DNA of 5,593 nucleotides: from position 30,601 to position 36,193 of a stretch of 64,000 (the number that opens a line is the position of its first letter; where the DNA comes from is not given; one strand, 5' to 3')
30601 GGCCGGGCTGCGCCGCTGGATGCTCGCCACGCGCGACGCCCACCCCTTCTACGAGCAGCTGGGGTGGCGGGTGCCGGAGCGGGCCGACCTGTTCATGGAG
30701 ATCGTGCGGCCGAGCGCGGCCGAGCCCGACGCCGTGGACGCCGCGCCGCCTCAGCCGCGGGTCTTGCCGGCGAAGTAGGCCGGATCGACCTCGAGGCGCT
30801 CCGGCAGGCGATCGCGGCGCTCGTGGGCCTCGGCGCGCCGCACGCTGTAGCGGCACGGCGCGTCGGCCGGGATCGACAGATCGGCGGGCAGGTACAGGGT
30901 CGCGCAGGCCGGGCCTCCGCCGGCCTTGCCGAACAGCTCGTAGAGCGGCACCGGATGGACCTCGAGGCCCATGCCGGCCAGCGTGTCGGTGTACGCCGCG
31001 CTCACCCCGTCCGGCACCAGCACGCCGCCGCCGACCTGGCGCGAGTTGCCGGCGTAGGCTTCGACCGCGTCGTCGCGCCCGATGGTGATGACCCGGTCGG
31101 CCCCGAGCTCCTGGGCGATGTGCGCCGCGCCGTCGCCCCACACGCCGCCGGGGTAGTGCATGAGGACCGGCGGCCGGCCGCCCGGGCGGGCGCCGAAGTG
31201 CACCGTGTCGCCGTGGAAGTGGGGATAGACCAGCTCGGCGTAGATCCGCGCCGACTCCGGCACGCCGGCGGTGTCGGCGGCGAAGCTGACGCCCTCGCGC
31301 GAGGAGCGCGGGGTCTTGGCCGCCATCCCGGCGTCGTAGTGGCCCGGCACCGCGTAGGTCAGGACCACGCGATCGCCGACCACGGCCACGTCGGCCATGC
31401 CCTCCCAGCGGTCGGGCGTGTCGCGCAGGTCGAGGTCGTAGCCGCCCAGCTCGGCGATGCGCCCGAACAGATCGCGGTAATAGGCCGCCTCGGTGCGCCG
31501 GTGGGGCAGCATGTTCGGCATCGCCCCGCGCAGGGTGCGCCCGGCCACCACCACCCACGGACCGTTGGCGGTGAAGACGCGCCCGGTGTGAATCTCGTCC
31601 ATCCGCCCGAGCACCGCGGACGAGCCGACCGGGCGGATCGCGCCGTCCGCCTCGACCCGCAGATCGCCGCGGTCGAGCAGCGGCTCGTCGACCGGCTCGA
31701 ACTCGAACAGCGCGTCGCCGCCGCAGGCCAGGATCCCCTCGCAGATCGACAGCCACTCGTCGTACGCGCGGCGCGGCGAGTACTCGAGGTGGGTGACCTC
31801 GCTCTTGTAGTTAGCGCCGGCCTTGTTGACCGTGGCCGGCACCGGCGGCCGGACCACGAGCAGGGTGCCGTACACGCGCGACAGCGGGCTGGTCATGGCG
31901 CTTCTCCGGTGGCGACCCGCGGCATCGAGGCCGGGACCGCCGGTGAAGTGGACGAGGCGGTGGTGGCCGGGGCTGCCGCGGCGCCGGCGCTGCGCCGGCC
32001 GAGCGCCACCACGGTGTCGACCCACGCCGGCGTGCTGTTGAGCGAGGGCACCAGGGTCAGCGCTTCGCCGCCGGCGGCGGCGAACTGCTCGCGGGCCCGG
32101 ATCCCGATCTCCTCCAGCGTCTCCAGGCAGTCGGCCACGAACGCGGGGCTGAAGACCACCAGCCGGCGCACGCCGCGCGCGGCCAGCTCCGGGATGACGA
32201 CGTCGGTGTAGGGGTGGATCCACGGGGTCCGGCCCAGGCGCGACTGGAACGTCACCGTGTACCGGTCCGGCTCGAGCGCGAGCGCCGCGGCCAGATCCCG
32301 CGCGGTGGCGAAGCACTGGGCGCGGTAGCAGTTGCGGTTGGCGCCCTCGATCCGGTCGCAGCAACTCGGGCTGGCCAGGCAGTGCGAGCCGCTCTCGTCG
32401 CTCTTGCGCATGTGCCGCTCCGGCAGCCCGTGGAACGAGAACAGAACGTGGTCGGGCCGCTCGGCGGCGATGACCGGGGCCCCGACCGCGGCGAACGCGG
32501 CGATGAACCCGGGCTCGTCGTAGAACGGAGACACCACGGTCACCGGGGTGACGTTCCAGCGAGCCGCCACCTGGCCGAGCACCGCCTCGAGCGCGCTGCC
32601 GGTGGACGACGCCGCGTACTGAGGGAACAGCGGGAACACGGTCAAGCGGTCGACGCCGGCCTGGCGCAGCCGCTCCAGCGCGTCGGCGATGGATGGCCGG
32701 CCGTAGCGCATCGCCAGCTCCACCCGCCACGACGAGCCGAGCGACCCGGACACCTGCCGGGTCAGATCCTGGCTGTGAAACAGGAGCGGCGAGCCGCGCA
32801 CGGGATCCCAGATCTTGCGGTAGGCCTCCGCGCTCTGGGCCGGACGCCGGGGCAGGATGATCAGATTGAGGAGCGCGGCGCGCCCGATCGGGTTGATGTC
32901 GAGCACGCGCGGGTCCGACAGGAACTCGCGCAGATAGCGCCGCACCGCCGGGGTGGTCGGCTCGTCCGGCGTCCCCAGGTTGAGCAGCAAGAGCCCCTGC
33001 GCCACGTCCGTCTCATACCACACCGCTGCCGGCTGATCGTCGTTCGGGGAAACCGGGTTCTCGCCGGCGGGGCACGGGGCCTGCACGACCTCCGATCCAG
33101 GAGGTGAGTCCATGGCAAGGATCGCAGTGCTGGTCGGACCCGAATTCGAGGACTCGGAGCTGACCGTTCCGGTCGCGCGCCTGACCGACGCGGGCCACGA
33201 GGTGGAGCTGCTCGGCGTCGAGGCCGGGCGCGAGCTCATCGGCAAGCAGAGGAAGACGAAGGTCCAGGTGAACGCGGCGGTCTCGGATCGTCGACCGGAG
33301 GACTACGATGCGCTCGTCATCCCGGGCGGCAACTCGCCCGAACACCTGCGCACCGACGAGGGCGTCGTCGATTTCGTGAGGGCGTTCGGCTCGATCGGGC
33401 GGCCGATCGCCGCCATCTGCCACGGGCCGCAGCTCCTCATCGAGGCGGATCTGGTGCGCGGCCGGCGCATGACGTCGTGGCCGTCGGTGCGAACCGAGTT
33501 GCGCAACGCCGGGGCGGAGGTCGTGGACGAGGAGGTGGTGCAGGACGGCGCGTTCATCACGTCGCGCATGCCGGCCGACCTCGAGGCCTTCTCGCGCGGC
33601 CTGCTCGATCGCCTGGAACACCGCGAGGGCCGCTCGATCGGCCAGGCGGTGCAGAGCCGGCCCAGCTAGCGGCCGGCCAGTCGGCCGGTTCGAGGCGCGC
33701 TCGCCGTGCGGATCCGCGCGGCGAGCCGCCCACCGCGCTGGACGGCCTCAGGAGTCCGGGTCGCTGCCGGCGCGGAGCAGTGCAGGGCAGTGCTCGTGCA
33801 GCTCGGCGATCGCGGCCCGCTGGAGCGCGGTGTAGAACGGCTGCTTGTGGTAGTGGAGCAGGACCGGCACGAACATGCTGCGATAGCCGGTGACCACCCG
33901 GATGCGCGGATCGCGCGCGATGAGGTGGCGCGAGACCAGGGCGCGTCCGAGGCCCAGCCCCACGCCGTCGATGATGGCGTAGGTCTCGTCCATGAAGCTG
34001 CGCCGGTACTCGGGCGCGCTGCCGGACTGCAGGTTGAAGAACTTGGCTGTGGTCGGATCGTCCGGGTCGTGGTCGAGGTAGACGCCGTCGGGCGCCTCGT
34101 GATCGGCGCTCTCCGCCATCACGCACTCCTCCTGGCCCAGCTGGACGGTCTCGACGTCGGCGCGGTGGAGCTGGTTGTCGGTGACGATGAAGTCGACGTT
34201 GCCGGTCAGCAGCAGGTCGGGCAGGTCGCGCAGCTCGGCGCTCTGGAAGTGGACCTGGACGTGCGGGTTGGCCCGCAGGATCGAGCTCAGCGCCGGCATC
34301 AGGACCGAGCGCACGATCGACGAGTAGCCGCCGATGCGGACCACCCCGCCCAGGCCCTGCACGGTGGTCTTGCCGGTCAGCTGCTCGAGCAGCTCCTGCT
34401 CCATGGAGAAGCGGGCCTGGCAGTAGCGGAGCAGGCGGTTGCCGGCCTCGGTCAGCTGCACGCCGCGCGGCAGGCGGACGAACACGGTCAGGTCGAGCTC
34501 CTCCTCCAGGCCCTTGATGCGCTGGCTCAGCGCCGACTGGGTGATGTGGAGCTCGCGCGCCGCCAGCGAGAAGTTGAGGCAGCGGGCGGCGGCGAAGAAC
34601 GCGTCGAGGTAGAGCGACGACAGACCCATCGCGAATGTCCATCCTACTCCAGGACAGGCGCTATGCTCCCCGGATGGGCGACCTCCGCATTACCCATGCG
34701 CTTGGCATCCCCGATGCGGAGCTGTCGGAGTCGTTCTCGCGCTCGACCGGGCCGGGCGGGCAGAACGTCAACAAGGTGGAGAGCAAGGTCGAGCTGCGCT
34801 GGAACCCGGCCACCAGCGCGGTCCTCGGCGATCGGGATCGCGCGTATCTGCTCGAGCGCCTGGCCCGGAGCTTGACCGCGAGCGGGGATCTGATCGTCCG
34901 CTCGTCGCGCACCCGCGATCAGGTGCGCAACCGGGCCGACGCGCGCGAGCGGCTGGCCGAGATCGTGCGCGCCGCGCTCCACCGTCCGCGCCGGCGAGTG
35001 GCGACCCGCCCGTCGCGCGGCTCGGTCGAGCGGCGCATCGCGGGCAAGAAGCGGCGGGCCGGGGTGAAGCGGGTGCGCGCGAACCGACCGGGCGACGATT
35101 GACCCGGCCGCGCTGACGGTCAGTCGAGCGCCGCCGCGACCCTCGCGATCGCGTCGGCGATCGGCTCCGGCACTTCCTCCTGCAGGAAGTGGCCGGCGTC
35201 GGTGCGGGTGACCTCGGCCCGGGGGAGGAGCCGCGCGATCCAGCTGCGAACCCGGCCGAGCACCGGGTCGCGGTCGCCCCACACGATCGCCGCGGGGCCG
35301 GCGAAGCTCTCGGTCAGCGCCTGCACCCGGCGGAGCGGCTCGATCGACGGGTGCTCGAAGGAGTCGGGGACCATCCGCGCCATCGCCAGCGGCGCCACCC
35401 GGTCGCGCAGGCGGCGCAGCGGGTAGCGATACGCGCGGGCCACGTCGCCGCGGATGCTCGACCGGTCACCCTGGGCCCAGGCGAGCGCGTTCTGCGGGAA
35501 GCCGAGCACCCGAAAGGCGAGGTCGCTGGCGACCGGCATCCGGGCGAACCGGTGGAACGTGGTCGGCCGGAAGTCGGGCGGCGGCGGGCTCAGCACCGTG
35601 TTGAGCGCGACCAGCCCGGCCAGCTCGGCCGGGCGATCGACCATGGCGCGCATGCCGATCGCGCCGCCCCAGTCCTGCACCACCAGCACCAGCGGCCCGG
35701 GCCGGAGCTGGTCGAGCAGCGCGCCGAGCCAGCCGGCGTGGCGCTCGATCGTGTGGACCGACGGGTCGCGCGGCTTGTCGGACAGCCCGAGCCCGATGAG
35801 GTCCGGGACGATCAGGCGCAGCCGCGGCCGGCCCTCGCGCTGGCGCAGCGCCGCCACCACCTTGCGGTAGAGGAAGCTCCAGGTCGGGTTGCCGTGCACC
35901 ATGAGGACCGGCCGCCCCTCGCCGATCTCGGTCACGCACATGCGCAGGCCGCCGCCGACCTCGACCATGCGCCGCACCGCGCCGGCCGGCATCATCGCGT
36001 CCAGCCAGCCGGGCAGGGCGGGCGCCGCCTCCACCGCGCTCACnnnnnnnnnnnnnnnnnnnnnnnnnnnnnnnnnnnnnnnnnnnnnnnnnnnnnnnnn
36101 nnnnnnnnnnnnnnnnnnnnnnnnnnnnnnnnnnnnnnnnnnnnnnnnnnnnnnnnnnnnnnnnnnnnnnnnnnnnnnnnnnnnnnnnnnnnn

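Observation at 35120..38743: Tightly coupled operon: PSCyt-like lipoprotein, CXXCH beta-barrel, CXXCH lipoprotein, P460-like lipoprotein and haloalkane-dehalogenase-like hydrolase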

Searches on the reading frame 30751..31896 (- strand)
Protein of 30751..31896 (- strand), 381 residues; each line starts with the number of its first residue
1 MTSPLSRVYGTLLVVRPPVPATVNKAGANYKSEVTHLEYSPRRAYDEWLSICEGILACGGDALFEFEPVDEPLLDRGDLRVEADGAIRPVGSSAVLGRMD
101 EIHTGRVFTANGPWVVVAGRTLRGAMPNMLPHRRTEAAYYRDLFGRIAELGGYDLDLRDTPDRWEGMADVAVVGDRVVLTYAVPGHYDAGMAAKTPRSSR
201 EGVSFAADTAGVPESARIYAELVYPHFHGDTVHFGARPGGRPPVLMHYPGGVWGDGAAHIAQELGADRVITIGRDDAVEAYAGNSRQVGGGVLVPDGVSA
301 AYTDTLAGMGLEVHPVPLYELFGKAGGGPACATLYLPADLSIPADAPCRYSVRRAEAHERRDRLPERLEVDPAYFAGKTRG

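Call 51: search_protein_families(library=pfam, proteins=[window:30751-31896:-], max_evalue=0.1)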
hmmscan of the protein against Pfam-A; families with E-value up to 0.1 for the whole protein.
window:30751-31896:- (381 aa): 0 families

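Call 59: search_protein_families(library=ncbifam, proteins=[window:30751-31896:-], max_evalue=0.01)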
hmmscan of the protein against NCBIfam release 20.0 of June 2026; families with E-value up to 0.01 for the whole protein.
window:30751-31896:- (381 aa): 0 families

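Call 67: search_solved_structures(query=window:30751-31896:-, max_evalue=1)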
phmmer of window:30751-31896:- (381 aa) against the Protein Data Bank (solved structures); distinct sequences matched with E-value up to 1: 1.
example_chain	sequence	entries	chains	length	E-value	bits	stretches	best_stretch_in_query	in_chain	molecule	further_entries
6lrh_A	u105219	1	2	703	0.025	17.1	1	244-337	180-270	Alr4995 protein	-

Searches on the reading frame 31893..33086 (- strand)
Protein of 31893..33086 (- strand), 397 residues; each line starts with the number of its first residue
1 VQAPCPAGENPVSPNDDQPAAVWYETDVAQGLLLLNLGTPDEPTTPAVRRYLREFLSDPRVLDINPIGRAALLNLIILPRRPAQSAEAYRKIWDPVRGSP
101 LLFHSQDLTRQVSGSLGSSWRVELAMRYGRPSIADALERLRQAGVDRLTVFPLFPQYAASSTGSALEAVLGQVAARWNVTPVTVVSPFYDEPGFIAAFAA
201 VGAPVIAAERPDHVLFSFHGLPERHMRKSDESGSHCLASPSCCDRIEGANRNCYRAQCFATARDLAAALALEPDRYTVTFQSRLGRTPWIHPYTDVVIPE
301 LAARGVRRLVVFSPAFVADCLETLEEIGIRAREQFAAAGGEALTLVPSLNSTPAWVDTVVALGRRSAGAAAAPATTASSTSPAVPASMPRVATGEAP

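Call 51: search_protein_families(library=pfam, proteins=[window:31893-33086:-], max_evalue=0.1)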
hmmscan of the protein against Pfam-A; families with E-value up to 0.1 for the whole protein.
window:31893-33086:- (397 aa): 2 families
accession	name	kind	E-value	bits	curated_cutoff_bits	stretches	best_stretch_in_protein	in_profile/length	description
PF00762.24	Ferrochelatase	-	4.9e-96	321.9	27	1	30-363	2-313/317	Ferrochelatase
PF01903.22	CbiX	-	0.0001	23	22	1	125-195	32-101/106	CbiX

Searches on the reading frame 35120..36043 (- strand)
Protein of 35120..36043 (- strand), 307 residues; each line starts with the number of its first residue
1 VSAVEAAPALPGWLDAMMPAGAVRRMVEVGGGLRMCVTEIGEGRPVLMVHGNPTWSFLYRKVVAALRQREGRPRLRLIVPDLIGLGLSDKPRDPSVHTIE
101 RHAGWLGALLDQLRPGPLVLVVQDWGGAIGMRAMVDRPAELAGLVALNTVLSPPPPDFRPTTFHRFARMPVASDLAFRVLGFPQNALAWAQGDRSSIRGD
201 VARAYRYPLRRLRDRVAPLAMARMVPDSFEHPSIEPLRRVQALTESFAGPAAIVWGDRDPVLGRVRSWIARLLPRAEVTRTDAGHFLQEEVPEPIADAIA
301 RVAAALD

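Call 3: search_protein_families(library=pfam, proteins=[window:35120-36043:-], max_evalue=1)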
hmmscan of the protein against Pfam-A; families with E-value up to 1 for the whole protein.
window:35120-36043:- (307 aa): 3 families
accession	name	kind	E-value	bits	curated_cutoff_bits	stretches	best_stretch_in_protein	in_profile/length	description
PF00561.26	Abhydrolase_1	-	1.5e-21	77.7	25.8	1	45-290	2-243/245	alpha/beta hydrolase fold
PF12697.13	Abhydrolase_6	-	1.7e-16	62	26.3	1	46-298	1-217/217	Alpha/beta hydrolase family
PF12146.15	Hydrolase_4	-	1.1e-05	25.3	27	1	46-264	7-207/239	Serine aminopeptidase, S33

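Call 4: search_protein_families(library=ncbifam, proteins=[window:35120-36043:-], max_evalue=1)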
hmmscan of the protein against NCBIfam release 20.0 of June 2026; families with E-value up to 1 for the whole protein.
window:35120-36043:- (307 aa): 15 families
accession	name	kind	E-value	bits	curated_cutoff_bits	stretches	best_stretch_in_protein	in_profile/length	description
NF002043.0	PRK00870.1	subfamily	1e-47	163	265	1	31-304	32-299/302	haloalkane dehalogenase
NF002938.0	PRK03592.1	equivalog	3.1e-37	128.5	241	1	25-303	13-289/298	haloalkane dehalogenase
NF002873.0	PRK03204.1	equivalog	2e-30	106.1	466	1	34-301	25-283/286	haloalkane dehalogenase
NF004514.1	PRK05855.1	equivalog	4e-12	45.5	455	1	25-158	2-131/578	SDR family oxidoreductase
TIGR03056.1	bchO_mg_che_rel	equivalog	1.4e-09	37.4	172.55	1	24-297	8-271/278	alpha/beta fold hydrolase BchO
TIGR01250.1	pro_imino_pep_2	subfamily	1e-08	35.1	167.65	1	38-152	20-132/288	proline iminopeptidase-family hydrolase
NF011457.0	PRK14875.1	equivalog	2.4e-08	33.3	307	2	27-145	115-227/372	acetoin dehydrogenase dihydrolipoyllysine-residue acetyltransferase subunit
NF051488.1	bifunc_PcaDC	exception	7.1e-08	32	390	1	55-152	25-114/375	bifunctional 3-oxoadipate enol-lactonase/4-carboxymuconolactone decarboxylase PcaDC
NF045945.1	ProImpepLactob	equivalog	3e-07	30.2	400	1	42-139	26-120/293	proline iminopeptidase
NF050089.1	i_nPHAscl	equivalog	4.3e-06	26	300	1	41-149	16-117/288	intracellular short-chain-length polyhydroxyalkanoate depolymerase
TIGR02427.1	protocat_pcaD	equivalog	6e-06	25.8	255.85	1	58-149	28-112/251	3-oxoadipate enol-lactonase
NF045948.1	ProImpepThrmp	equivalog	0.0007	19.1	500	1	42-149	24-128/291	proline iminopeptidase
NF045632.1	hydroxlase_HsaD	equivalog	0.0012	17.9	400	1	22-146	12-134/290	4,5:9,10-diseco-3-hydroxy-5,9,17-trioxoandrosta-1(10),2-diene-4-oate hydrolase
TIGR03695.1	menH_SHCHC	equivalog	0.0029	17.1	208.55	1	46-145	5-100/252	2-succinyl-6-hydroxy-2,4-cyclohexadiene-1-carboxylate synthase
NF051487.1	bifunc_PcaCD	exception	0.0045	16.1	430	1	75-150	199-272/413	bifunctional 4-carboxymuconolactone decarboxylase/3-oxoadipate enol-lactonase PcaCD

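Call 47: search_solved_structures(query=window:35120-36043:-, max_evalue=1e-10, show_alignments=1)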
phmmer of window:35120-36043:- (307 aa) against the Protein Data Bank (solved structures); distinct sequences matched with E-value up to 1e-10: 124 (the best 60 are shown).
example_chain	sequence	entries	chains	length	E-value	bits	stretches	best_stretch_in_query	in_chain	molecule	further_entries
5esr_A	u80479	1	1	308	5.2e-32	114.9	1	42-304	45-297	Haloalkane dehalogenase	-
4mj3_A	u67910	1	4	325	1.9e-30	109.7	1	30-301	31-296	Haloalkane dehalogenase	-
6f9o_A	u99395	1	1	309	2.9e-28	102.6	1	42-299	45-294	Haloalkane dehalogenase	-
2xt0_A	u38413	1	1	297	1.8e-24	90.1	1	44-299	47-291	HALOALKANE DEHALOGENASE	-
8ckp_D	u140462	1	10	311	7.1e-24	88.1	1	42-293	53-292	Alpha/beta fold hydrolase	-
8ooh_A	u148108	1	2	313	9.7e-24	87.7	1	42-294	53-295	Alpha/beta fold hydrolase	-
7avr_A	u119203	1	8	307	1e-23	87.7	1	33-300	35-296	Haloalkane dehalogenase 1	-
6y9g_A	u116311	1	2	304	8.2e-23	84.7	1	24-300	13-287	Ancestral haloalkane dehalogenase AncHLD5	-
4fwb_A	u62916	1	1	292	2.4e-21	79.9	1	32-306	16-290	Haloalkane dehalogenase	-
3rk4_A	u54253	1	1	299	2.5e-21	79.8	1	32-306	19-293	Haloalkane dehalogenase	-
1bee_A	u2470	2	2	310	3.2e-21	79.4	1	46-289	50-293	HALOALKANE DEHALOGENASE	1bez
7pw1_A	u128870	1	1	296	4.2e-21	79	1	24-302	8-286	Haloalkane dehalogenase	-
5flk_A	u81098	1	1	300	4.4e-21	79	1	28-306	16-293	DHAA101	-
1b6g_A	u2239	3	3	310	4.9e-21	78.8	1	46-264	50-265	HALOALKANE DEHALOGENASE | PROTEIN (HALOALKANE DEHALOGENASE)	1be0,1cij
1edb_A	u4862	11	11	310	4.9e-21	78.8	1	46-264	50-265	HALOALKANE DEHALOGENASE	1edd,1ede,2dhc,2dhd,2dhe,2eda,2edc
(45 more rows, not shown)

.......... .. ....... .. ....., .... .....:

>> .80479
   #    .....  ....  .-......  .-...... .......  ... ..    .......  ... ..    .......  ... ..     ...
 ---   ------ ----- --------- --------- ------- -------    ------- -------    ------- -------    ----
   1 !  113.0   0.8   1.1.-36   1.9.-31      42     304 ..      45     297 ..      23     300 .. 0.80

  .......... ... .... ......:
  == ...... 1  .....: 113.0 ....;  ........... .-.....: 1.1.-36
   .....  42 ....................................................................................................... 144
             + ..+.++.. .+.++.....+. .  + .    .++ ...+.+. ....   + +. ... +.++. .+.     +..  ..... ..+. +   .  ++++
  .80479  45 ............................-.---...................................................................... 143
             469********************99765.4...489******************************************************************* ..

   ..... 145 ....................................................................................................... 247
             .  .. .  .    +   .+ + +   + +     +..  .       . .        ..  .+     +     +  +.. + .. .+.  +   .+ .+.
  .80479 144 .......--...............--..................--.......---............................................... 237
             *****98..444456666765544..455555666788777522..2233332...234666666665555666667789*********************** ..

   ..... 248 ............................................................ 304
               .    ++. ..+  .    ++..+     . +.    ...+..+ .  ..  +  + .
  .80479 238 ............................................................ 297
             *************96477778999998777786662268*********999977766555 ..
